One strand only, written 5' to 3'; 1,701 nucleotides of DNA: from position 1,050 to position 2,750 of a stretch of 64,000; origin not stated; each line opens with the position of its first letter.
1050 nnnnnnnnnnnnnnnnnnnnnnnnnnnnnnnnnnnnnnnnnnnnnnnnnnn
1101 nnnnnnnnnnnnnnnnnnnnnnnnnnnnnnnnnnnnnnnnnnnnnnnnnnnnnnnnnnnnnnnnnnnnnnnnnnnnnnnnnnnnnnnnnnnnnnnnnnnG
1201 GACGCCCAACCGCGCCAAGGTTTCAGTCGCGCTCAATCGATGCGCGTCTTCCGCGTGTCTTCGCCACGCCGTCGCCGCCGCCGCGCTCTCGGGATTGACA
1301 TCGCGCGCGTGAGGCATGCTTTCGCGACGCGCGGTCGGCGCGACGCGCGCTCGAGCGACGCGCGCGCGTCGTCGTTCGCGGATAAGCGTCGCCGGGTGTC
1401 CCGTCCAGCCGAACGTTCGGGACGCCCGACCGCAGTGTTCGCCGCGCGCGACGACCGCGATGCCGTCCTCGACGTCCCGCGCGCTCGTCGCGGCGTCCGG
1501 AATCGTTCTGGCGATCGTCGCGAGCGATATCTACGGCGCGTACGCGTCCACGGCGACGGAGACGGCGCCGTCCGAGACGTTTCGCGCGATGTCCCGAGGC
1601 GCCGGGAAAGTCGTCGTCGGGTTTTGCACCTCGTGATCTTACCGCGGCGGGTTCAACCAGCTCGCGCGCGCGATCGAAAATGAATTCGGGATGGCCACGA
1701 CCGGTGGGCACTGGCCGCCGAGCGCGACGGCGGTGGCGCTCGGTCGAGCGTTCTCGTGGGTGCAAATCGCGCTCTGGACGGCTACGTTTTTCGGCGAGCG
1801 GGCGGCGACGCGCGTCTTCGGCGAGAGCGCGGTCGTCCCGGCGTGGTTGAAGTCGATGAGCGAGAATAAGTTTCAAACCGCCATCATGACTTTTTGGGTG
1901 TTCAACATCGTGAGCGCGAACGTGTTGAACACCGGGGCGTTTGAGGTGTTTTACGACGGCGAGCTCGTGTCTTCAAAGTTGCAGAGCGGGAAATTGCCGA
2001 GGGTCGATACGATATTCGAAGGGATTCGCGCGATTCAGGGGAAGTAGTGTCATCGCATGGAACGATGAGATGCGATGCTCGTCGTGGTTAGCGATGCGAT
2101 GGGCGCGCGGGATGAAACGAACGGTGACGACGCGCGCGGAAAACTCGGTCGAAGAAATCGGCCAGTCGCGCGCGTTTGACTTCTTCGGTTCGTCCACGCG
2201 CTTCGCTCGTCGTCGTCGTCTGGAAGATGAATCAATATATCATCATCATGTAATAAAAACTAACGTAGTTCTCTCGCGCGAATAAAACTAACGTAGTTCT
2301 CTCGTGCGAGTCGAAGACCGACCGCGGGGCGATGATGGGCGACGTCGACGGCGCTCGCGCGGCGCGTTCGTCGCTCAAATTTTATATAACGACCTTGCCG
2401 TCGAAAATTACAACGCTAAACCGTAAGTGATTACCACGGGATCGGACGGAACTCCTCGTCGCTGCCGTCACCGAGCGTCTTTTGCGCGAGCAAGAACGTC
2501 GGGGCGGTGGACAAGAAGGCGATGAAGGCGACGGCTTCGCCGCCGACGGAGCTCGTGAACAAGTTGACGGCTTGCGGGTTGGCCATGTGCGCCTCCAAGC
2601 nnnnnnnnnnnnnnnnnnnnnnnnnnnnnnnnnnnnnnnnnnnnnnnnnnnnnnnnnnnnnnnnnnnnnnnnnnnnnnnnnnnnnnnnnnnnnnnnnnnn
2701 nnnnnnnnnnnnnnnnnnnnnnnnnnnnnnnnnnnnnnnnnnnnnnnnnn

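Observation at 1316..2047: Selenoprotein T gene with an in-frame UGA that the ORF track splits into two ORFs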

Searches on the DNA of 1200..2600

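Call 5: search_rna_families(source=window, start=1200, end=2600, threshold=evalue, max_evalue=10, show_alignments=5)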
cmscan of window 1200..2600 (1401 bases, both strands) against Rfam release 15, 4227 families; matches with E-value up to 10: 10.
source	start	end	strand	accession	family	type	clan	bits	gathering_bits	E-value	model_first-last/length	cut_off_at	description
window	1342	1434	-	RF01521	CC1840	Gene; sRNA;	-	27.9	50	0.26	1-95/95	no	caulobacter sRNA CC1840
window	1324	1392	+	RF03209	MIR9657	Gene; miRNA;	-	18.7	53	7.2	1-85/85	no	MIR9657 microRNA precursor family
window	1516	1610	+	RF02335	GlsR2_miR4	Gene; snRNA; snoRNA; CD-box;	-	17.5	100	4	1-106/106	no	Giardia snoRNA GlsR2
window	2301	2375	-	RF01523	TB10Cs1H2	Gene; snRNA; snoRNA; HACA-box;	-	16.6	50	3.6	1-63/63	no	Trypanosomatid snoRNA TB10Cs1H2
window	1757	1865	+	RF02556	snaR-A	Gene; sRNA;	-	16.5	98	2.8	1-115/115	no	snaR-A sRNA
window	1481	1582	+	RF02489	GlsR26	Gene; snRNA; snoRNA; HACA-box;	-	16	100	4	1-114/114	no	Small nucleolar RNA GlsR26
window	1322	1354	+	RF02336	GlsR1_miR6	Gene; snRNA; snoRNA; CD-box;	-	15.9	100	7.9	34-65/85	no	Giardia snoRNA GlsR1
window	1530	1654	+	RF02647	Cis52_sRNA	Gene; sRNA;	-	15.8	56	3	1-179/179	no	Ruegeria cis52 sRNA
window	1321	1382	+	RF02647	Cis52_sRNA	Gene; sRNA;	-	14.8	56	5.2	1-179/179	no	Ruegeria cis52 sRNA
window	1312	1359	-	RF01681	P4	Gene; sRNA;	-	10.2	37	9.6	1-215/215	no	Pseudomonas sRNA P4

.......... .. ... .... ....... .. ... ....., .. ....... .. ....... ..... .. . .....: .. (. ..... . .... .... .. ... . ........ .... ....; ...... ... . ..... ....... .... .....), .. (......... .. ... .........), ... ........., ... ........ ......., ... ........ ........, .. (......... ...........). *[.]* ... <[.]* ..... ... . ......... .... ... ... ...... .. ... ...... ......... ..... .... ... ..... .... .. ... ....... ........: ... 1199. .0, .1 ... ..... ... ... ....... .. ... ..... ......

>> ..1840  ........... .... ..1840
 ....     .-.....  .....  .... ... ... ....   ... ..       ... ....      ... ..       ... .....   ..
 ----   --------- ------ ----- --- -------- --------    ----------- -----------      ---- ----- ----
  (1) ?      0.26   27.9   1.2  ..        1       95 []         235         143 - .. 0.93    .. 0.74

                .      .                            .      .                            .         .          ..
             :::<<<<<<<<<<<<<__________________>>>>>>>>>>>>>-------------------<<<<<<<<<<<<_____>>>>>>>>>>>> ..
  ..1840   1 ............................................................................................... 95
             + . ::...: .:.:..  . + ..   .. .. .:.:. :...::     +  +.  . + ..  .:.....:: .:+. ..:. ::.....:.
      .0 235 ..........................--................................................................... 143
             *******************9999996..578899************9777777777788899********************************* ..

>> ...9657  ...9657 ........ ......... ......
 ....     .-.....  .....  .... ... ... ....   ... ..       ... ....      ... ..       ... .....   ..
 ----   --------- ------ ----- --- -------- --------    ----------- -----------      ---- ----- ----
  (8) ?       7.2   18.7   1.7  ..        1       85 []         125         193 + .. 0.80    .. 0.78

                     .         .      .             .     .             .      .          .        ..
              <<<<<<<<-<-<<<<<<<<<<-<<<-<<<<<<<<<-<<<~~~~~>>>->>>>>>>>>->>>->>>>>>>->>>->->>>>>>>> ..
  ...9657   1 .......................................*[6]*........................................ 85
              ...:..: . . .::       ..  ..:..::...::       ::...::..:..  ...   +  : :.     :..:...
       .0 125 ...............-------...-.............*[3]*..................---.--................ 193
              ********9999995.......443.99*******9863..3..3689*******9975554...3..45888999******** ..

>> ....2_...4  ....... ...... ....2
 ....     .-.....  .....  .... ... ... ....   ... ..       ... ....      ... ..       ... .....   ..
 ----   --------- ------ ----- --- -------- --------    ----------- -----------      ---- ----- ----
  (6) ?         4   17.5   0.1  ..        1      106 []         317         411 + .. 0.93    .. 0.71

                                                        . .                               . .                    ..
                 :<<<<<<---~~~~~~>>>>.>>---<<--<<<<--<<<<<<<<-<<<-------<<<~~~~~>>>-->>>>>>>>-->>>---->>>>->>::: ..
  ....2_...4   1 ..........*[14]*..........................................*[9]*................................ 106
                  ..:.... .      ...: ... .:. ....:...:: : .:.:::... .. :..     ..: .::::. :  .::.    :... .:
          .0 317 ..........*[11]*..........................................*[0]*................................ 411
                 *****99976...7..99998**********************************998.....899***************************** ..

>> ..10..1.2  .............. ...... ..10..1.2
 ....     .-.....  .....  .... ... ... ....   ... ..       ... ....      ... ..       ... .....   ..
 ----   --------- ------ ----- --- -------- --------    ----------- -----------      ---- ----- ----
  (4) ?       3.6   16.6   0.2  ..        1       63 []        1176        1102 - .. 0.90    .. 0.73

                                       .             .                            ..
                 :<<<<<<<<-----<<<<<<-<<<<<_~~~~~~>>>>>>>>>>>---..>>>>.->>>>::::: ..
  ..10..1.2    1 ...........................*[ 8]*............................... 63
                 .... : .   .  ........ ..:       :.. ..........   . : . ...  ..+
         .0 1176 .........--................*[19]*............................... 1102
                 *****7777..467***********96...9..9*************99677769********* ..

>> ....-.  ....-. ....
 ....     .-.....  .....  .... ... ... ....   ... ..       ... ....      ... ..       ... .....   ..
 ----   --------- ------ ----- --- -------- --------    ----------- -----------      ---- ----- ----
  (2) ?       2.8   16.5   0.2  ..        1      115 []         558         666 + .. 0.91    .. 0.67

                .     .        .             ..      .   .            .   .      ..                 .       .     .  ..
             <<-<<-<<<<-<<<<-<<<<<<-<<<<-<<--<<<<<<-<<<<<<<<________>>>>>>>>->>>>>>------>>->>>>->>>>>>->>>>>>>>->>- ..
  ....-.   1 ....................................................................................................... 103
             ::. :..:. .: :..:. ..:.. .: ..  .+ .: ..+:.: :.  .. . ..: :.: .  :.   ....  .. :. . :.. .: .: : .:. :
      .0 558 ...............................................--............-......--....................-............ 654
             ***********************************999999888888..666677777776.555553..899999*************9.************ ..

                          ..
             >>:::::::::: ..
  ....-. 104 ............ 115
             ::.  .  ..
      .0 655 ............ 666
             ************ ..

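Call 12: search_rna_families(source=window, start=2048, end=2300, threshold=evalue, max_evalue=10, show_alignments=4)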
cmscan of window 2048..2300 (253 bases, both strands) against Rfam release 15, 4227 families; matches with E-value up to 10: 0.
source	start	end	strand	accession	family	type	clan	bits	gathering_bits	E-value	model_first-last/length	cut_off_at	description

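Call 51: search_rna_families(source=window, start=2112, end=2198, threshold=evalue, max_evalue=10, show_alignments=2)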
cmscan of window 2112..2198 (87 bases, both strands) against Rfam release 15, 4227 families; matches with E-value up to 10: 1.
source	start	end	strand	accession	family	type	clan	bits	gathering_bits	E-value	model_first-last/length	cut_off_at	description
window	2119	2148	+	RF01145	sR14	Gene; snRNA; snoRNA; CD-box;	-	7.5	38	4.9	25-54/54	no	Small nucleolar RNA sR14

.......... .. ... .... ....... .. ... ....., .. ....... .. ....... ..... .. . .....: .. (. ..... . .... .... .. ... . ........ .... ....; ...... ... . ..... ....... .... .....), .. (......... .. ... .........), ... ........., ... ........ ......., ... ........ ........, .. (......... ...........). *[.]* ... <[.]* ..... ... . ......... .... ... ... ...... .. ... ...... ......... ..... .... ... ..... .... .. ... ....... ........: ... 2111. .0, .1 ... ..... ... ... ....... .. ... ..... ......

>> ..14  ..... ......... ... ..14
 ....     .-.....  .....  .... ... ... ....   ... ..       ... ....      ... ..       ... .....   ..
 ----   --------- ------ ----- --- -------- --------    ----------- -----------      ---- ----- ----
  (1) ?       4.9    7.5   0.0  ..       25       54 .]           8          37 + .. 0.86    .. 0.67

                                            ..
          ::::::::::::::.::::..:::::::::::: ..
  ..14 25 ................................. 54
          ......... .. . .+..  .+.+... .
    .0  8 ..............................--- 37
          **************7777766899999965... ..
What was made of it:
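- On Eukaryotic SECIS-dependent selenoprotein gene: Window element: no hit at E<=10 (calls 5, 12, 51).
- Closest known: Rfam RF00031 SECIS_1. Different: The window's own element is not reported at E<=10 (calls 5, 12, 51).
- Rfam covariance models report no SECIS in the window's own 3'UTR, even at E<=10 and on an 87-nt slice (calls 5, 12, 51). Rfam finds no SECIS in the window (calls 5, 12, 51).
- Tried and rejected: I ran cmscan three times with progressively smaller slices (calls 5, 12, 51).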
